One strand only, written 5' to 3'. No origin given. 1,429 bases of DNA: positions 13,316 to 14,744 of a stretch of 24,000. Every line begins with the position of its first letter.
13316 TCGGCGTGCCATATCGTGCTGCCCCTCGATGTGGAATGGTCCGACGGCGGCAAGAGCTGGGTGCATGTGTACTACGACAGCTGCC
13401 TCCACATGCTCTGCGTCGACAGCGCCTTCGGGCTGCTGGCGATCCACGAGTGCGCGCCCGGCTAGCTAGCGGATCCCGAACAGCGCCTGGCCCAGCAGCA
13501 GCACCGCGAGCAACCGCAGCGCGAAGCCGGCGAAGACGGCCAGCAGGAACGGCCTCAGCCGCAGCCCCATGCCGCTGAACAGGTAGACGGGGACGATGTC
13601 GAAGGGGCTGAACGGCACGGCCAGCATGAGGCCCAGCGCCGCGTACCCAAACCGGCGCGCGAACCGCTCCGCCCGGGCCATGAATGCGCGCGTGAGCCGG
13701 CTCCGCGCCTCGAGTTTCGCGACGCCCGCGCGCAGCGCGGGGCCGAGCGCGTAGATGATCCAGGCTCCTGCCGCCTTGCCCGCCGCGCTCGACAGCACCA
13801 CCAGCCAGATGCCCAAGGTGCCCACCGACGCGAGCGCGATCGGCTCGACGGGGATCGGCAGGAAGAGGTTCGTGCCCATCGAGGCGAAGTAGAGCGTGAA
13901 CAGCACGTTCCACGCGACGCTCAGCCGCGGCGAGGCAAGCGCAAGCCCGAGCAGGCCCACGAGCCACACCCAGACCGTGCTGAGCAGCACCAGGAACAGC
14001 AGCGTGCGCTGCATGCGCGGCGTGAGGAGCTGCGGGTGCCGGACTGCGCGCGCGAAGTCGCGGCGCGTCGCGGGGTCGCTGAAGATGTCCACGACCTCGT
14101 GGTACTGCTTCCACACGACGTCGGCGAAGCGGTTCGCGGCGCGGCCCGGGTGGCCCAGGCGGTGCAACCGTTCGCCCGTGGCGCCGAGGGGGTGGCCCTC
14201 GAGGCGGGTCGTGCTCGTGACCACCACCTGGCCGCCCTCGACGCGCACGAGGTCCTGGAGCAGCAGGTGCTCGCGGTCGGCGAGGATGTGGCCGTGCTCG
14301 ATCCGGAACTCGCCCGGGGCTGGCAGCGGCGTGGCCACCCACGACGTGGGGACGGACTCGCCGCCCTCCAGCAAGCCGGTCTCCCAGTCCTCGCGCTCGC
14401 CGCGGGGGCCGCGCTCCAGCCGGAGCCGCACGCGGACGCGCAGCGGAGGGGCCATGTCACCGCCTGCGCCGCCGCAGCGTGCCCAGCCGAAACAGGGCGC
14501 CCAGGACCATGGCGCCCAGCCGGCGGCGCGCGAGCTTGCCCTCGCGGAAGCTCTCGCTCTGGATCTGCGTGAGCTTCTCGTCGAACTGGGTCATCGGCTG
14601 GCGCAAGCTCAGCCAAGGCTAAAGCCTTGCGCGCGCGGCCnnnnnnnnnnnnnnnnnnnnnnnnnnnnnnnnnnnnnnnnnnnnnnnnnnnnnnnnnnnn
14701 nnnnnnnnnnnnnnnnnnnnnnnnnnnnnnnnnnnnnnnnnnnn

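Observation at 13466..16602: Tes-like tetraether synthase followed on the same strand by a 45-aa ORF and a VTT/DedA-domain membrane protein: possible lipid-handling module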

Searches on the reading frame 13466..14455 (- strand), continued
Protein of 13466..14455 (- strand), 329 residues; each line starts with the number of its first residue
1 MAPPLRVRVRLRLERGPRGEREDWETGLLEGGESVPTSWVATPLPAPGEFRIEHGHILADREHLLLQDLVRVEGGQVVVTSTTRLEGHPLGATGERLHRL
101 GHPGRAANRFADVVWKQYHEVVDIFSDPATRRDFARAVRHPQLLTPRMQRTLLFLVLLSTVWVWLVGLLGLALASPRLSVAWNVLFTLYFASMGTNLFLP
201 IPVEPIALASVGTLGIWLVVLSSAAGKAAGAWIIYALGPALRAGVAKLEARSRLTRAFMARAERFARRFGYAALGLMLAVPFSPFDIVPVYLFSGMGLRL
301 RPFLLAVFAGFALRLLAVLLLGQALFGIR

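Call 101: find_encoding_contigs(protein=P0012, flank=6000, max_places=2)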
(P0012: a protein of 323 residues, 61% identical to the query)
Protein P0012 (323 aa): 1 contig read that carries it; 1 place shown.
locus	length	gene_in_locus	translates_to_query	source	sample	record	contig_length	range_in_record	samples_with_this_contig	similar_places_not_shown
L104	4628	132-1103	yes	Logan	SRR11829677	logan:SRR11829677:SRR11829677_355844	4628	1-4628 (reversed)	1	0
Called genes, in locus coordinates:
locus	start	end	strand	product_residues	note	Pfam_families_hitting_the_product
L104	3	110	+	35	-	?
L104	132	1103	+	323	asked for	PF09335:VTT_dom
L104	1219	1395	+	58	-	-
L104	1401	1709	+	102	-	-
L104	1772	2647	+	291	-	PF20434:BD-FAE (faint), PF00561:Abhydrolase_1, PF12146:Hydrolase_4, PF00326:Peptidase_S9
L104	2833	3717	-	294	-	PF01261:AP_endonuc_2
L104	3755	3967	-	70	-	-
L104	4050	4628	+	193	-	?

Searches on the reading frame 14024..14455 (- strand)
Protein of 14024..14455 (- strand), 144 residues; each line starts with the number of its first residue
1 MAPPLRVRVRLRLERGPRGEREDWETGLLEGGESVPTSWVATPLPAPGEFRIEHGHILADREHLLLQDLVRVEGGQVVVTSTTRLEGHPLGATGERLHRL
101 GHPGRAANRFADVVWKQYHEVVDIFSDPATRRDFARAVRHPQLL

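Call 44: search_protein_representatives(alignment_id=A3)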
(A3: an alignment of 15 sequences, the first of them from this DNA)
Query: 15 sequences, 142 profile positions. Proteins with E-value up to 0.001 (for the whole library): 3; up to 1e-10: 1; up to 1e-30: 1. The best 3 are listed.
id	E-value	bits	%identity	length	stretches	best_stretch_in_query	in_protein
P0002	3.3e-60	218.5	-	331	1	3-142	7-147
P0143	5.7e-07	45.9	-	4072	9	34-124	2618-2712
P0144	1.0e-04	38.6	-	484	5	34-70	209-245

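Call 46: search_protein_families(library=pfam, proteins=[P0143, P0144], max_evalue=0.01)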
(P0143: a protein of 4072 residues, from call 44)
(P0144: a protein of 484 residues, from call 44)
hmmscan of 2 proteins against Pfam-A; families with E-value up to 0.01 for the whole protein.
P0143 (4072 aa): 7 families
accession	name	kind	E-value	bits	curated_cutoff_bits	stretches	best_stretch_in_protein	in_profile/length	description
PF20720.3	nSTAND3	-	1.6e-22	80.3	27.2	1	2-146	8-153/155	Novel STAND NTPase 3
PF12796.13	Ank_2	-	1.1e-11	45.5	27.3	0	506-587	1-82/90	Ankyrin repeats (3 copies)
PF16718.10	IFS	-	1.8e-10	41.6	30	0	1937-2007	90-160/164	Immunity factor for SPN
PF22281.1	DUF6959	-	3.2e-05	24.5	27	0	2271-2300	21-50/88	Family of unknown function (DUF6959)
PF04522.18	BBMV_Gp1_N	-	3.2e-05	24.1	27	0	2407-2448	45-86/242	Broad bean mottle virus, Gp1, N-terminal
PF23630.1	Death_TNFRSF11B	-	0.00096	19.9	27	0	2703-2741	10-48/72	Tumor Necrosis Factor Receptor Superfamily Member 11B death domain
PF14559.12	TPR_19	-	0.0036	18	25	0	3249-3280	8-39/68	Tetratricopeptide repeat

P0144 (484 aa): 2 families
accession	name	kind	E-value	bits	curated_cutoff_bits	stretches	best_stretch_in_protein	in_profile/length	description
PF03457.19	HA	-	2.5e-17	63.3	28.4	1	344-376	2-38/64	Helicase associated domain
PF21022.2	Rap-GAP_dimer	-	2.3e-07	31.6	27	0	352-383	3-34/106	Rap/Ran-GAP protein dimerization domain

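Call 62: predict_structure(alignment_id=A3)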
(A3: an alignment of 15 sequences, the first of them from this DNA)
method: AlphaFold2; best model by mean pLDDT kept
length: 144 residues; sequences in the alignment: 15
mean_pLDDT: 78.5   pTM: 0.67
mean pLDDT of the five models: 78.5, 77.6, 76.9, 75.5, 72.6
residues with pLDDT >= 90: 41; 70-90: 57; 50-70: 45; < 50: 1
segments of 3 or more residues with pLDDT < 50: none
pLDDT, mean of each block of 10 residues (from residue 1): 87 83 89 87 91 77 84 93 79 71 80 61 60 66 57
secondary structure, 60 per line:
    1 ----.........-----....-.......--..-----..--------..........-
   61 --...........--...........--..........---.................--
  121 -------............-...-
elements in order: E5-13 H19-22 E24-30 E50-59 E63-73 E76-86 H89-98 H102-118 H128-139

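Call 65: fold_search(model_id=the predicted structure, library=pdb)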
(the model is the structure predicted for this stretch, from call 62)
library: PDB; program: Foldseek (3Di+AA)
matches with E <= 10: 1714; with E <= 0.001: 0
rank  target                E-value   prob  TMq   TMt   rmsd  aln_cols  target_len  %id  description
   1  3ako_C                4.2e-02  0.72  0.27  0.27   7.0       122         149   10  Crystal Structure of the Reassembled Venus (released 2011-08-03)
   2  3ako_A                6.9e-02  0.63  0.27  0.26   7.0       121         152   10  Crystal Structure of the Reassembled Venus (released 2011-08-03)
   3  6h01_B                6.9e-02  0.63  0.27  0.19   7.0       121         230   10  Crystal structure of a domain-swapped dark-state sfGFP containing the unnatural amino acid ortho-nitrobenzyl-tyrosine  (released 2019-04-24)
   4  3svu_B                1.2e-01  0.14  0.20  0.14  15.0       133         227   10  Crystal structure of mKate mutant S143C (released 2011-09-14)
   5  4pa0_A                1.5e-01  0.33  0.25  0.05  13.7       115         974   13  Omecamtiv Mercarbil binding site on the Human Beta-Cardiac Myosin Motor Domain (released 2015-07-08)
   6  3kny                  1.5e-01  0.20  0.21  0.16  11.5        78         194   13  Crystal structure of a two domain protein with unknown function (bt_3535) from bacteroides thetaiotaomicron vpi-5482 at  (released 2009-12-01)
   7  3pjb_A                1.5e-01  0.13  0.20  0.15  13.0       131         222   10  Crystal structure of red fluorescent protein eqFP578 crystallized at pH 4.0 (released 2011-05-25)
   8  9ncx_A                1.6e-01  0.28  0.25  0.12  14.1       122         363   11  NitrOFF1 "ON" State (released 2025-09-17)
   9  2qli_B                1.7e-01  0.14  0.20  0.16  13.5       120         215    8  mPlum E16Q mutant (released 2008-07-22)
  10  8iz3                  1.8e-01  0.23  0.25  0.18  13.9       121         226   11  Single excitation and two emissions pH sensor protein(SITE-pHorin)_pH5.5 (released 2024-10-09)
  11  4w69_A                1.8e-01  0.13  0.18  0.14  11.9       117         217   10  Crystal Structure of Full-Length Split GFP Mutant Q157C Disulfide Dimer, P 43 21 2 Space Group (released 2015-02-18)
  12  6wvg_B                2.0e-01  0.21  0.24  0.10  13.4       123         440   10  human CD53 (released 2020-09-16)
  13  5bql_B                2.0e-01  0.18  0.22  0.17   8.1       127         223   11  Fluorescent protein cyOFP (released 2016-06-01)
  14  3u0n                  2.1e-01  0.16  0.23  0.17   9.7       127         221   12  Crystal structure of the engineered fluorescent protein mRuby, crystal form 2 (released 2012-10-03)
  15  7y96_B                2.1e-01  0.15  0.21  0.11  12.8       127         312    7  Crystal structure of the carboxy-terminal domain of a coronavirus M protein fused with a split GFP (released 2022-08-17)
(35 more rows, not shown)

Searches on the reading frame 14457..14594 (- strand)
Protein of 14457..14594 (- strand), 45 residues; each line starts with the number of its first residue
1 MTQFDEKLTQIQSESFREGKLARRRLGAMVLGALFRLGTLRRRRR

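Call 3: search_protein_families(library=pfam, proteins=[window:14457-14594:-], max_evalue=0.1)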
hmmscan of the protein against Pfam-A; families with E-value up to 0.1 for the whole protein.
window:14457-14594:- (45 aa): 0 families

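Call 4: search_protein_families(library=ncbifam, proteins=[window:14457-14594:-], max_evalue=0.1)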
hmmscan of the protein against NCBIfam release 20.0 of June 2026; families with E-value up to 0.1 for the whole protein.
window:14457-14594:- (45 aa): 0 families

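Call 66: find_homologous_proteins(query=A4, max_evalue=1)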
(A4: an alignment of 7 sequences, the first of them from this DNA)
Query A4 (7 sequences) (45 aa, profile of the alignment): 23 proteins with E <= 1 among 110 candidates.
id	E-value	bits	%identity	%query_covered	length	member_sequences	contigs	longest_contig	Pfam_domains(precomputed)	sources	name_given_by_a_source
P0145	6.3e-23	98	100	100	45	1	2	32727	-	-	-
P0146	3.2e-22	96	84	98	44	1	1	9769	-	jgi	jgi:hypothetical protein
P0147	6.3e-22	95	82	98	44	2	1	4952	-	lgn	-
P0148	8.3e-22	95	80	78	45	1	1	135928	-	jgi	jgi:hypothetical protein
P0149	9.5e-22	94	84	98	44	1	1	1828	-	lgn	-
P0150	2.9e-21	93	70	73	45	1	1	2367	-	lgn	-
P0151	4.9e-21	92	77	96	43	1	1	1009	-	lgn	-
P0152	7.3e-21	92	74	96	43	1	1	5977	-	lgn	-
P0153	8.8e-21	91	79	96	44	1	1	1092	-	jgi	jgi:hypothetical protein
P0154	1.0e-20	91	65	69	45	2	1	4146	-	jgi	jgi:hypothetical protein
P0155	1.6e-20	91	82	98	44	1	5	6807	-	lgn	-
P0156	1.8e-20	90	84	98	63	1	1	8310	-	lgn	-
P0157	3.8e-20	89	66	98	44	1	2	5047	-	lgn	-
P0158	1.1e-19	88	68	98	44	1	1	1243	-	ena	-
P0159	1.5e-19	87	72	96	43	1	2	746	-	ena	-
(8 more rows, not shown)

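Call 67: find_encoding_contigs(protein=P0148, flank=10000, max_places=2)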
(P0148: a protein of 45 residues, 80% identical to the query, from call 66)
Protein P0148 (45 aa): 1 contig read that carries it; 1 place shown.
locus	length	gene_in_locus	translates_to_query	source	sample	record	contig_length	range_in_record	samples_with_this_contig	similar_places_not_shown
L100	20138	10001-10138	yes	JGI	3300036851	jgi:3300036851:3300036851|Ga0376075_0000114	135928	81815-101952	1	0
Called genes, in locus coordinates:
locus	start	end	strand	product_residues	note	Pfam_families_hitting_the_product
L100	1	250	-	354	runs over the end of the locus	PF04014:MazE_antitoxin, PF01895:PhoU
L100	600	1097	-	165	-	PF03061:4HBT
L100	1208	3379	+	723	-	PF13860:FlgD_ig (faint)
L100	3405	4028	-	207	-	PF01022:HTH_5 (weak), PF12840:HTH_20, PF24266:HTH_HVO_0163_N, PF01978:TrmB (faint), PF09339:HTH_IclR (faint), PF12802:MarR_2 (weak), PF12802:MarR_2 (weak), PF13412:HTH_24 (weak), +2 more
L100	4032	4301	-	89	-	-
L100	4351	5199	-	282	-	PF02457:DAC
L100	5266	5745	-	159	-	-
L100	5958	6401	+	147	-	PF01638:HxlR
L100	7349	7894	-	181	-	PF12802:MarR_2, PF09339:HTH_IclR (weak)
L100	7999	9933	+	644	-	PF23545:Zn_ribbon_HMPTM, PF04055:Radical_SAM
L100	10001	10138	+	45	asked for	-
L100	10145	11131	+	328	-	PF09335:VTT_dom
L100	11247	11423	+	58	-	-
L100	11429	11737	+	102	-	-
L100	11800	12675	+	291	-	PF20434:BD-FAE (faint), PF00561:Abhydrolase_1, PF12146:Hydrolase_4, PF00326:Peptidase_S9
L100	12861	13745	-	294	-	PF01261:AP_endonuc_2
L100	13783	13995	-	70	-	-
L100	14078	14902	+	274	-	PF00795:CN_hydrolase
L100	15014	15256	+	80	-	-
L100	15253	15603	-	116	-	PF12643:MazG-like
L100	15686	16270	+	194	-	PF01864:CarS-like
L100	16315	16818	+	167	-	PF00156:Pribosyltran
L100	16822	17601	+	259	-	-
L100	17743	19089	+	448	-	PF02844:GARS_N, PF01071:GARS_A, PF02843:GARS_C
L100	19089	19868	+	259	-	PF03029:ATP_bind_1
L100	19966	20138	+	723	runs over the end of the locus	PF00246:Peptidase_M14 (weak)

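Call 74: search_protein_families(library=pfam, proteins=[L100:11247-11423:+, L100:11429-11737:+], max_evalue=0.05)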
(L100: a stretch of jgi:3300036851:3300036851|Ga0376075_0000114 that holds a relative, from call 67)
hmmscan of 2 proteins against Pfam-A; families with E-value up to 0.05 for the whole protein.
L100:11247-11423:+ (58 aa): 0 families

L100:11429-11737:+ (102 aa): 0 families
